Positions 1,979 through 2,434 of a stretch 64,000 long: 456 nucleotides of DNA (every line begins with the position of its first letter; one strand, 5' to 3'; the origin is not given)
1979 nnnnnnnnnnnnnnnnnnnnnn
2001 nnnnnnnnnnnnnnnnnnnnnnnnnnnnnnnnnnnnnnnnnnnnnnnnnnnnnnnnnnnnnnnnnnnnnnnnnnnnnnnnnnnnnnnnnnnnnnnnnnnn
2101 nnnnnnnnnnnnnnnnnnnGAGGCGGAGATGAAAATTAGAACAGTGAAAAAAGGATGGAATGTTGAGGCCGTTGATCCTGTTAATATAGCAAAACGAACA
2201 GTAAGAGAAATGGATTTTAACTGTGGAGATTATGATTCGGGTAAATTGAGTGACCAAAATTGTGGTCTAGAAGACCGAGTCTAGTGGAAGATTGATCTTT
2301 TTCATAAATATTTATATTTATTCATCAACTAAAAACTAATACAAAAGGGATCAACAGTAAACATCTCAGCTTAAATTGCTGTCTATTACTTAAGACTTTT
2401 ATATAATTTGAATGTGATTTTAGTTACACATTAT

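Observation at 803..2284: Radical-SAM/SPASM maturase followed by an unannotated 51-aa Cys-containing peptide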

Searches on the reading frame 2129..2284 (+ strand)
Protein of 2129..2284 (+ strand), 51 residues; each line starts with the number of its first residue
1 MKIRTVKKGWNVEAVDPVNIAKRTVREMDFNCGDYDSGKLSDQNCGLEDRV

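Call 3: search_protein_families(library=pfam, proteins=[window:2129-2284:+], max_evalue=1)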
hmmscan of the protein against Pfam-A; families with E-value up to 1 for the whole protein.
window:2129-2284:+ (51 aa): 1 family
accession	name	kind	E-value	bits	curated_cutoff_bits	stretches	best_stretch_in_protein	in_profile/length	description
PF21511.2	SidD_cat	-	0.013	15.1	27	1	6-37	223-254/302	SidD, catalytic domain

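Call 4: search_protein_families(library=ncbifam, proteins=[window:2129-2284:+], max_evalue=1)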
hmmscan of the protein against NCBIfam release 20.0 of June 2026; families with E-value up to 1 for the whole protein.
window:2129-2284:+ (51 aa): 0 families

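Call 5: search_protein_families(library=padloc, proteins=[window:2129-2284:+], max_evalue=1)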
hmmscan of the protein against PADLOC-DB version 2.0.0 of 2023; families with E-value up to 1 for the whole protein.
window:2129-2284:+ (51 aa): 0 families

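Call 67: find_related_loci(query=A7, collection=viral_contigs, flank=8000)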
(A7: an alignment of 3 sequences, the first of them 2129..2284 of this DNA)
Query A7 (51 aa) in viral_contigs; peptide patterns used: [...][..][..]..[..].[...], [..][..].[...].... (x = any residue, [..] = any of these).
44 stretches matched a pattern, but none encodes a relative of the query by tblastn (E <= 1e-3).

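Call 94: list_cluster_members(proteins=[window:2129-2281:+, L001:7325-7492:+, L003:2513-2671:+])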
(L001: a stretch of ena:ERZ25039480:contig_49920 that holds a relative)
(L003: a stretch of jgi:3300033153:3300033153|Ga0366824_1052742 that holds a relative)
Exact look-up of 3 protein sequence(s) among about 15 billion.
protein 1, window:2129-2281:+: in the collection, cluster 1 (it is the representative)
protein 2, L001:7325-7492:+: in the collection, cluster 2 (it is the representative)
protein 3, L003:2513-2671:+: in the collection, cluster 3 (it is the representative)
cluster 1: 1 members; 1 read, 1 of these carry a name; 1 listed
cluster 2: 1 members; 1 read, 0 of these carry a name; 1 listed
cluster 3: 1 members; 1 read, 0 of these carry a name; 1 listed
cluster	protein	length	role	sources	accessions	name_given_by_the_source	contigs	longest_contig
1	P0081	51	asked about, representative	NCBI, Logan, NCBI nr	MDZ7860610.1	MAG: hypothetical protein U5O15_08105 [Candidatus Krumholzibacteriota bacterium] | hypothetical protein [Candidatus Krumholzibacteriota bacterium]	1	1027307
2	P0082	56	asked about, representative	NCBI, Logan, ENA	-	-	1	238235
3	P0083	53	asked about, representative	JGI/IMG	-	-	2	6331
